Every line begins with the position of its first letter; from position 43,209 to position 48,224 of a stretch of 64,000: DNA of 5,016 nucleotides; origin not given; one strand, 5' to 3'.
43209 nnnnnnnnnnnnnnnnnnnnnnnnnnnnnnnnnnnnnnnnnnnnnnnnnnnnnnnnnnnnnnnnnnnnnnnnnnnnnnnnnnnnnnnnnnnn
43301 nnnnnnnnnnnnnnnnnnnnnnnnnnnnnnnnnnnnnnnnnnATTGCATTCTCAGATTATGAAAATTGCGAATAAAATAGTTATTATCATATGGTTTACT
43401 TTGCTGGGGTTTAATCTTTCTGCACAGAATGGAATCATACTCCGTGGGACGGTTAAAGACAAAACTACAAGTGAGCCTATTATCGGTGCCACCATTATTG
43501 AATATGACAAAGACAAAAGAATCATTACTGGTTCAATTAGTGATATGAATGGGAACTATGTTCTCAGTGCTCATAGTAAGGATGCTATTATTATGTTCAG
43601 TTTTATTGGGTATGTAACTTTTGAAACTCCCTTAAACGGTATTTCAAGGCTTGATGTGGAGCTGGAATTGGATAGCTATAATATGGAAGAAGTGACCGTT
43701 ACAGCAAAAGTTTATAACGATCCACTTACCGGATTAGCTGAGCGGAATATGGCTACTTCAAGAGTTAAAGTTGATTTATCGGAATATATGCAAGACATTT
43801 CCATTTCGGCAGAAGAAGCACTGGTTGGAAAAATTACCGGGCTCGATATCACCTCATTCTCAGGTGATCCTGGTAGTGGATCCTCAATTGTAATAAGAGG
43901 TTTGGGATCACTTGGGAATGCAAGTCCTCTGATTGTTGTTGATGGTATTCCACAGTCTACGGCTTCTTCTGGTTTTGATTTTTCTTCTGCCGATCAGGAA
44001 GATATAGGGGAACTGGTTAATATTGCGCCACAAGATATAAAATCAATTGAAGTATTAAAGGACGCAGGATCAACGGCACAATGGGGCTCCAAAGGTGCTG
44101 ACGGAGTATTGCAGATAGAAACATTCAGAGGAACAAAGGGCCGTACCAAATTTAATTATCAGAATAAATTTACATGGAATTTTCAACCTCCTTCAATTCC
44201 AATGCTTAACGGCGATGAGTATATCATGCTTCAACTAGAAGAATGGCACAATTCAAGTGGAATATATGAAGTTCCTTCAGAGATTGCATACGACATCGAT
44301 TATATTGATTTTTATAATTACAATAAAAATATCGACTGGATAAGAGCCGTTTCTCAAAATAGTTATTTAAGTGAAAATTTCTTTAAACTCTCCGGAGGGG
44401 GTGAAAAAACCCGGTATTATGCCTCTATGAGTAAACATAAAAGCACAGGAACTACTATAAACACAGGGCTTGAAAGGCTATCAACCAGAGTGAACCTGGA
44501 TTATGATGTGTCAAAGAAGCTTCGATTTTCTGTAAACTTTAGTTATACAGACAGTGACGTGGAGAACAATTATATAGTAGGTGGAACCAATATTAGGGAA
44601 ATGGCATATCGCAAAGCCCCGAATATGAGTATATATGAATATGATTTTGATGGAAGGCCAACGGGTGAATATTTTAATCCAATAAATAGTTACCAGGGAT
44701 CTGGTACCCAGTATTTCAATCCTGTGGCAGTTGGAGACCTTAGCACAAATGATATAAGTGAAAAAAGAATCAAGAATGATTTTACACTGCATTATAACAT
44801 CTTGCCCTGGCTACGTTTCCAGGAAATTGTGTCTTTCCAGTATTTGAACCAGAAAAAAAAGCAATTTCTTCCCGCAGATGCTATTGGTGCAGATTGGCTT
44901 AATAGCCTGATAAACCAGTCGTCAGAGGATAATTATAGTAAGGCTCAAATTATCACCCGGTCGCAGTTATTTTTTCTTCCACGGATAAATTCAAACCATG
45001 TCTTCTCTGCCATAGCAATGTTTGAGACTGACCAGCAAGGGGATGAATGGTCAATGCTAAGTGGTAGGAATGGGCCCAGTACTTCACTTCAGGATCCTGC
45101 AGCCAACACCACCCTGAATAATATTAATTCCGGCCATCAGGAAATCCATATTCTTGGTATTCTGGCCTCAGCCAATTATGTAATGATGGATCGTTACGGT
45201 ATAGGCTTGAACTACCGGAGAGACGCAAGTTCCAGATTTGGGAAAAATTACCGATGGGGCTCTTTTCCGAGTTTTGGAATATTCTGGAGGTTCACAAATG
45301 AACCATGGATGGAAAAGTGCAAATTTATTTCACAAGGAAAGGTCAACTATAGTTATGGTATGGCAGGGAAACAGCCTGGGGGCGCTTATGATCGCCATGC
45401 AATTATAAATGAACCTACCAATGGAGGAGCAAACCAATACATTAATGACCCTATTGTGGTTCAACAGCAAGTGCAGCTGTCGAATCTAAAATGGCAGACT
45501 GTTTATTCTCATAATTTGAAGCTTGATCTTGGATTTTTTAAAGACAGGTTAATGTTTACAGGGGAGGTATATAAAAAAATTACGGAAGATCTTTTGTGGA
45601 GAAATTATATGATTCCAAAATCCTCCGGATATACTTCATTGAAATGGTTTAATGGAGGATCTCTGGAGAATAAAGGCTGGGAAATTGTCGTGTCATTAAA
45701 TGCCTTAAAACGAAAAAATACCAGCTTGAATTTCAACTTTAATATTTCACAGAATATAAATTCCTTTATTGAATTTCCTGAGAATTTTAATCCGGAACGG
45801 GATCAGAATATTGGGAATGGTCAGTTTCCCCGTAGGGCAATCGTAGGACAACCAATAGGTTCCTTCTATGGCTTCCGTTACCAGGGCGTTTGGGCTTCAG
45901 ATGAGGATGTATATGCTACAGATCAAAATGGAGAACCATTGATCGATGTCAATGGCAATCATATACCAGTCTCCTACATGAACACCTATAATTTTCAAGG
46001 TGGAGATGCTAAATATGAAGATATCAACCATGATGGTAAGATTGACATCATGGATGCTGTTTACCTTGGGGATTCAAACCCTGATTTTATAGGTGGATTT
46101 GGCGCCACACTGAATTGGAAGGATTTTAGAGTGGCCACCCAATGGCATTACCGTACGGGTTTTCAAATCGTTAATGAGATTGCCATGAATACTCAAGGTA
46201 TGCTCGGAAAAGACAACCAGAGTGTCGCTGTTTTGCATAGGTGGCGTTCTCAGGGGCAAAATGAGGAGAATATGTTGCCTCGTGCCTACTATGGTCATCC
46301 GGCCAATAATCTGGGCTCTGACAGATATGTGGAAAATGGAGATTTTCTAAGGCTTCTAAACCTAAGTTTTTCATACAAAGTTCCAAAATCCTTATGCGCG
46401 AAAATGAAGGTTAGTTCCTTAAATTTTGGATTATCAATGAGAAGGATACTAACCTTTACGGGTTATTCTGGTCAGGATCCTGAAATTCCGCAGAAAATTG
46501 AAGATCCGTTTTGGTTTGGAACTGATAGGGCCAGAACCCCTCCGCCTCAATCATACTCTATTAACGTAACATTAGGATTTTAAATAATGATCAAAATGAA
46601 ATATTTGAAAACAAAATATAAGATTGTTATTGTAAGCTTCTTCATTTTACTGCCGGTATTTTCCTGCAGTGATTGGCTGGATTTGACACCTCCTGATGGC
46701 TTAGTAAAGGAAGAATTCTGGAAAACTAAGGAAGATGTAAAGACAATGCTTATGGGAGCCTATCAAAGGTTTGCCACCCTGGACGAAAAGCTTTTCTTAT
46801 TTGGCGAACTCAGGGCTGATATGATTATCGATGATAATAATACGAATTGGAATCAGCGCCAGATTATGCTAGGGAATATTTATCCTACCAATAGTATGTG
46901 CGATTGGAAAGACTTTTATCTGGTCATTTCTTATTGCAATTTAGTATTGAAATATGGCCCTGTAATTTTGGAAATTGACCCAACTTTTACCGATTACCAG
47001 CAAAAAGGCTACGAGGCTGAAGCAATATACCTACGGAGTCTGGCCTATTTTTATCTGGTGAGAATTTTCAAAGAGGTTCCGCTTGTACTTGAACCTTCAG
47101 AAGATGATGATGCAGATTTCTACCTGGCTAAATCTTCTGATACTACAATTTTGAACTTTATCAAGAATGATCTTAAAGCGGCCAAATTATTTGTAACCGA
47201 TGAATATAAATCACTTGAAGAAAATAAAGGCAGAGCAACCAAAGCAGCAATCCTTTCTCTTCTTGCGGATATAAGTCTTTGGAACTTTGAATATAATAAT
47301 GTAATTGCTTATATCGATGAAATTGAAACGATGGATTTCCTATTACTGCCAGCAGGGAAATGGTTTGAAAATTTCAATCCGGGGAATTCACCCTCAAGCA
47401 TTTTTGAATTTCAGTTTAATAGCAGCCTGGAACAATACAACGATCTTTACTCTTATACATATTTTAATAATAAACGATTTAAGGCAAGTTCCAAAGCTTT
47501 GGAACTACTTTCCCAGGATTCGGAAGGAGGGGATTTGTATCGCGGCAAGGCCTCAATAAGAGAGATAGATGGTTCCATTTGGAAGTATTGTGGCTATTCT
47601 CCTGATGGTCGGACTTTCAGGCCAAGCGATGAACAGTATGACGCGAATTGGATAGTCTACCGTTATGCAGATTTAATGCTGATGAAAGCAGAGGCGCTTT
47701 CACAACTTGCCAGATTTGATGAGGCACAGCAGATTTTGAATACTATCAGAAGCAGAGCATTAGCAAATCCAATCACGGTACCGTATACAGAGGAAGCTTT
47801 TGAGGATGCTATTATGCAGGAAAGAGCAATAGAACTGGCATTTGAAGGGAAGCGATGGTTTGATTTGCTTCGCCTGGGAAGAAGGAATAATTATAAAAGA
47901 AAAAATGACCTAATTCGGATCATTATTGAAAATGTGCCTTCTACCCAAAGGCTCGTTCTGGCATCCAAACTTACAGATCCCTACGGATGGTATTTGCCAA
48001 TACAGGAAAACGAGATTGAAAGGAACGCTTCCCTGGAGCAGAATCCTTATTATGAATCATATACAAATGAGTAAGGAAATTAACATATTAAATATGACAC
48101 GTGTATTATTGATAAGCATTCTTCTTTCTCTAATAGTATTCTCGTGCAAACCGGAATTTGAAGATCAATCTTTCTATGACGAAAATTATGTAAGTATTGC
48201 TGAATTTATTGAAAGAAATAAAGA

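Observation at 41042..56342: Enzyme-free operon FAS1-SusC-SusD-FAS1-FAS1-SusC-SusD: tandem SusCD pairs decorated with fasciclin lipoproteins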

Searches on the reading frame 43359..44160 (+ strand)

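Call 53: search_solved_structures(query=window:43359-44160:+, max_evalue=0.001, show_alignments=3)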
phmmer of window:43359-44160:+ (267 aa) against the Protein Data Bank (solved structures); distinct sequences matched with E-value up to 0.001: 14.
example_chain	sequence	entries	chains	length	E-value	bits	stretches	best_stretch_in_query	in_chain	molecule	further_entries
8aa4_A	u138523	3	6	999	4.7e-28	101.6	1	5-264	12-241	SusC homolog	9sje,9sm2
5t3r_D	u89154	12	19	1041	2.5e-25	92.7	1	21-267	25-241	SusC homolog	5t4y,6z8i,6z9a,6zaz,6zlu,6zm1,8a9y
6sli_B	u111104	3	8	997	1.5e-18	70.5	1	28-266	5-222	RagA protein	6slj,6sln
5fq6_B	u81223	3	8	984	2.3e-18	69.9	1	98-261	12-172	SUSC/RAGA FAMILY TONB-LINKED OUTER MEMBRANE PROTEIN | BT_2264 | OUTER MEMBRANE PROTEIN OMP121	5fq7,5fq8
8ypt_C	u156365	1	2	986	2.4e-17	66.6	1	128-266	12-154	TonB-linked outer membrane protein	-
8ypu_C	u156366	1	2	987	2.4e-17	66.6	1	128-266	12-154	SusC/RagA family TonB-linked outer membrane protein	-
6zlt_B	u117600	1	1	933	2.5e-14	56.6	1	132-267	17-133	SusC homolog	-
6sml_B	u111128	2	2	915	4.2e-11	46.1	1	137-266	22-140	RagA protein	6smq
6sm3_B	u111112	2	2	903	4.5e-11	46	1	149-266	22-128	RagA protein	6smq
9hfj_A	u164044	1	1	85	5.3e-08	35.9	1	26-103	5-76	SusC homolog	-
6ytc_A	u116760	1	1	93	1.4e-06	31.3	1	29-116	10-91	TonB-dependent receptor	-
5fp2_A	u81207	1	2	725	8.6e-06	28.7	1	155-259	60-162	FERRIC ENTEROBACTIN RECEPTOR PIRA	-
1fep_A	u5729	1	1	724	1.3e-05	28.1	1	125-259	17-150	FERRIC ENTEROBACTIN RECEPTOR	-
5fr8_A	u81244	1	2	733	0.00027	23.8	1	155-259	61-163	TONB-DEPENDENT SIDEROPHORE RECEPTOR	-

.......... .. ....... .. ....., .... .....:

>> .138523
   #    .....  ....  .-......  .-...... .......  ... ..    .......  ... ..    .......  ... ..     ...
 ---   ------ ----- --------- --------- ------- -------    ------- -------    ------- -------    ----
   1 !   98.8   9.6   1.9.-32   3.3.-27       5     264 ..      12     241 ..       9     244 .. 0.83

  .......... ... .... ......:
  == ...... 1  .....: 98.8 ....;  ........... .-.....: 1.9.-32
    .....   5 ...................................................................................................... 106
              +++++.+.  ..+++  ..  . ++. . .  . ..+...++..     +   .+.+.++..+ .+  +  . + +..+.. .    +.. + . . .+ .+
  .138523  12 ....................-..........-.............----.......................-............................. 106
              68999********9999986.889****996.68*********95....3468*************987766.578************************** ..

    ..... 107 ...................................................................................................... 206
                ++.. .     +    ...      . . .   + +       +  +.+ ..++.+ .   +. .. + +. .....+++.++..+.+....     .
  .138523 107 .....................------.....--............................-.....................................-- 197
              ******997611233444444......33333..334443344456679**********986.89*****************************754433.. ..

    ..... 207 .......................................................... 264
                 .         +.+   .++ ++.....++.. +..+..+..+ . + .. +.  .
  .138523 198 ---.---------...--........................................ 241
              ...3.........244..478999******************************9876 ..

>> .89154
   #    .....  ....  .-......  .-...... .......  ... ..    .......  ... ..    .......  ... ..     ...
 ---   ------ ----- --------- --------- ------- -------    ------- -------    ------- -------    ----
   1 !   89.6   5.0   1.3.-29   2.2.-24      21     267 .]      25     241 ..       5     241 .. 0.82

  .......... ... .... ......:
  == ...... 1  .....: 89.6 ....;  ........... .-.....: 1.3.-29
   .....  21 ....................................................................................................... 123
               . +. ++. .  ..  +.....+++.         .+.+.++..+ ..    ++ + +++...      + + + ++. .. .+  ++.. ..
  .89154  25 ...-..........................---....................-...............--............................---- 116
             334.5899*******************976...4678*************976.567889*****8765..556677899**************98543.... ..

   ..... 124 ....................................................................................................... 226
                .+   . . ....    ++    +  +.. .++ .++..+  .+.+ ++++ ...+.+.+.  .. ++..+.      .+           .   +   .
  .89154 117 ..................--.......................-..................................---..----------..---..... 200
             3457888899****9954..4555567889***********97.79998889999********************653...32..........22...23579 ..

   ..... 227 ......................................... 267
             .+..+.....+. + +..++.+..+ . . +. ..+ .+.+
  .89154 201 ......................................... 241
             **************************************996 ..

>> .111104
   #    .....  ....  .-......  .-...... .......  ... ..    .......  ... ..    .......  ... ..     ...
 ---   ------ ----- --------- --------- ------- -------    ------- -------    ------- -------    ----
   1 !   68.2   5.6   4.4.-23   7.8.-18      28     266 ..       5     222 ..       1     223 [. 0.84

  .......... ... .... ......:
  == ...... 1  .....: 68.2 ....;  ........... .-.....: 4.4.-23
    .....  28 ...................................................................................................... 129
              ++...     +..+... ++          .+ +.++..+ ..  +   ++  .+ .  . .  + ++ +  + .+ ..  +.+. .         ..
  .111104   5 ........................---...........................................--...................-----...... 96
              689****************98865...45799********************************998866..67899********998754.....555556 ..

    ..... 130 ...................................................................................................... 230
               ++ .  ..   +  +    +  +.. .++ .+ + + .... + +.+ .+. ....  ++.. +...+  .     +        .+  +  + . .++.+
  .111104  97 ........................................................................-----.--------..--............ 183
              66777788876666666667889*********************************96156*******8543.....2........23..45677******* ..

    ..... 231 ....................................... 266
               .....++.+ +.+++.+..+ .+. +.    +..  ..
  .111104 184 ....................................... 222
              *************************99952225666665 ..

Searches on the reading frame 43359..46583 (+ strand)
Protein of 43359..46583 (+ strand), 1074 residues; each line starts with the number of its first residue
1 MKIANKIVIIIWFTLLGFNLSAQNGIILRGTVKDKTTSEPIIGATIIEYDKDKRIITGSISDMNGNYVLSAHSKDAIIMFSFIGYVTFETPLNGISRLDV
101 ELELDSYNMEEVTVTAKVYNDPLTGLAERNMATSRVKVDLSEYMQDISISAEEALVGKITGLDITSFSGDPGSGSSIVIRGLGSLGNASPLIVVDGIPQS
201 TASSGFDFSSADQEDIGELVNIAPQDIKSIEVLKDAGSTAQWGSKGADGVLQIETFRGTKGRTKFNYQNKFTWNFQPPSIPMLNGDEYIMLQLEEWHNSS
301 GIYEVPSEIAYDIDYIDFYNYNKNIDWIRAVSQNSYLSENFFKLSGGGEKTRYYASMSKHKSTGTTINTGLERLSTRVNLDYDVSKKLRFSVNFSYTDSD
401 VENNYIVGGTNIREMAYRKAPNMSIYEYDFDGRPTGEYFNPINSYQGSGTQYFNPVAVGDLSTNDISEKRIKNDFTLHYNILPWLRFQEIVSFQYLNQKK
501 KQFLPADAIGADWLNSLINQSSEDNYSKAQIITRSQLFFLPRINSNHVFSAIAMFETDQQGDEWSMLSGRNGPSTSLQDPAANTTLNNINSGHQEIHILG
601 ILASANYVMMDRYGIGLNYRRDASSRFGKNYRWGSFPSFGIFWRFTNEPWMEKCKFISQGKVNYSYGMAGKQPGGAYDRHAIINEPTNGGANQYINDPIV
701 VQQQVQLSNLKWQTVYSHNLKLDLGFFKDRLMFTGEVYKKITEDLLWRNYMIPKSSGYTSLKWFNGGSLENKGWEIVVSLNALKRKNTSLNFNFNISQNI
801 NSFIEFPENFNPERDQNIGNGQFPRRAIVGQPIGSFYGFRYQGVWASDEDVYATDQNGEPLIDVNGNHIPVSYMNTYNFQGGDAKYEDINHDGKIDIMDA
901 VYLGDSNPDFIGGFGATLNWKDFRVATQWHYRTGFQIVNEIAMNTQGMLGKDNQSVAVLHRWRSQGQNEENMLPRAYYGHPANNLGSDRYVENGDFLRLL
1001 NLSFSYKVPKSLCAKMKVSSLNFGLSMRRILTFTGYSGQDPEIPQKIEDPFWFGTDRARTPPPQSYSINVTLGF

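Call 5: search_protein_families(library=pfam, proteins=[window:43359-46583:+], max_evalue=0.01)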
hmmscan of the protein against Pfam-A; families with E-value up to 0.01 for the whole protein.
window:43359-46583:+ (1074 aa): 3 families
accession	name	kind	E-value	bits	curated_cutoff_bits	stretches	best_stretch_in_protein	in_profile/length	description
PF07715.20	Plug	-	1.5e-13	51.6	23.9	1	148-250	22-107/107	TonB-dependent Receptor Plug Domain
PF13715.12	CarbopepD_reg_2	-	6.7e-12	45.7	32.2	1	29-114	2-88/88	CarboxypepD_reg-like domain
PF13620.12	CarboxypepD_reg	-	6.2e-06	26.9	32.3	1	28-91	2-65/82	Carboxypeptidase regulatory-like domain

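Call 6: search_protein_families(library=ncbifam, proteins=[window:43359-46583:+], max_evalue=0.01)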
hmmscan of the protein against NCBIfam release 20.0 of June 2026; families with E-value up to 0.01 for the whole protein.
window:43359-46583:+ (1074 aa): 2 families
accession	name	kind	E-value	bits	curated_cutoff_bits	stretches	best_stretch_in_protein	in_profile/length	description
TIGR04056.1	OMP_RagA_SusC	subfamily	5e-194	647.4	368.25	1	28-1074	3-981/981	SusC/RagA family TonB-linked outer membrane protein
TIGR04057.1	SusC_RagA_signa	signature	1.4e-09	37.5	46.2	1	226-255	1-30/31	SusC/RagA subfamily TonB-dependent outer membrane receptor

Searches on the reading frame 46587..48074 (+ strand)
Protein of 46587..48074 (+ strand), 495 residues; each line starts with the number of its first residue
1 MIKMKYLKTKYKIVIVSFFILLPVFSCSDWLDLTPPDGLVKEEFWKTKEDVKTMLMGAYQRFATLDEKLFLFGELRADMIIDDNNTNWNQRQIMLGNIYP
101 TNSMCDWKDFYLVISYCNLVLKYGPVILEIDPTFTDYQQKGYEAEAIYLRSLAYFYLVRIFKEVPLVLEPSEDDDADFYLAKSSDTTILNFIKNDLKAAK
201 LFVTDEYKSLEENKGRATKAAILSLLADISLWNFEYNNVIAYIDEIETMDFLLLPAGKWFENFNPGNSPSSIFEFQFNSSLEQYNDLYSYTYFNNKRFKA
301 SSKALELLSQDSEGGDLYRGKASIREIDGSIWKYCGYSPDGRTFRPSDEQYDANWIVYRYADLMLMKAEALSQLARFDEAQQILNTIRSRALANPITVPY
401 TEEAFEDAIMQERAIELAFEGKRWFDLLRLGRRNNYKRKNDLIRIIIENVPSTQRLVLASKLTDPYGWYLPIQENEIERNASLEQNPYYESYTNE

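Call 5: search_protein_families(library=pfam, proteins=[window:46587-48074:+], max_evalue=0.01)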
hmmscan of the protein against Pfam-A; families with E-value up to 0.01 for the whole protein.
window:46587-48074:+ (495 aa): 3 families
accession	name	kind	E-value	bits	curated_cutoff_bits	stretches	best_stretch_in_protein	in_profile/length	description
PF07980.17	SusD_RagB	-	3.5e-31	109.4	23.1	1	347-489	148-297/297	SusD family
PF14322.12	SusD-like_3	-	2.7e-20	73.9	27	1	29-231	1-191/191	Starch-binding associating with outer membrane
PF14559.12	TPR_19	-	0.00043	21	25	1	360-390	24-54/68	Tetratricopeptide repeat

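Call 6: search_protein_families(library=ncbifam, proteins=[window:46587-48074:+], max_evalue=0.01)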
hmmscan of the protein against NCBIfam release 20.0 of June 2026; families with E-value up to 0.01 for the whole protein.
window:46587-48074:+ (495 aa): 2 families
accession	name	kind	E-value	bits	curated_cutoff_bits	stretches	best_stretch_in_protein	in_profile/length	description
NF033072.0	NanU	exception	6.5e-22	78.3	425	2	15-233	8-227/521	SusD family outer membrane lipoprotein NanU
NF033071.0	SusD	exception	1.1e-15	56.9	725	2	330-437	415-517/558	starch-binding outer membrane lipoprotein SusD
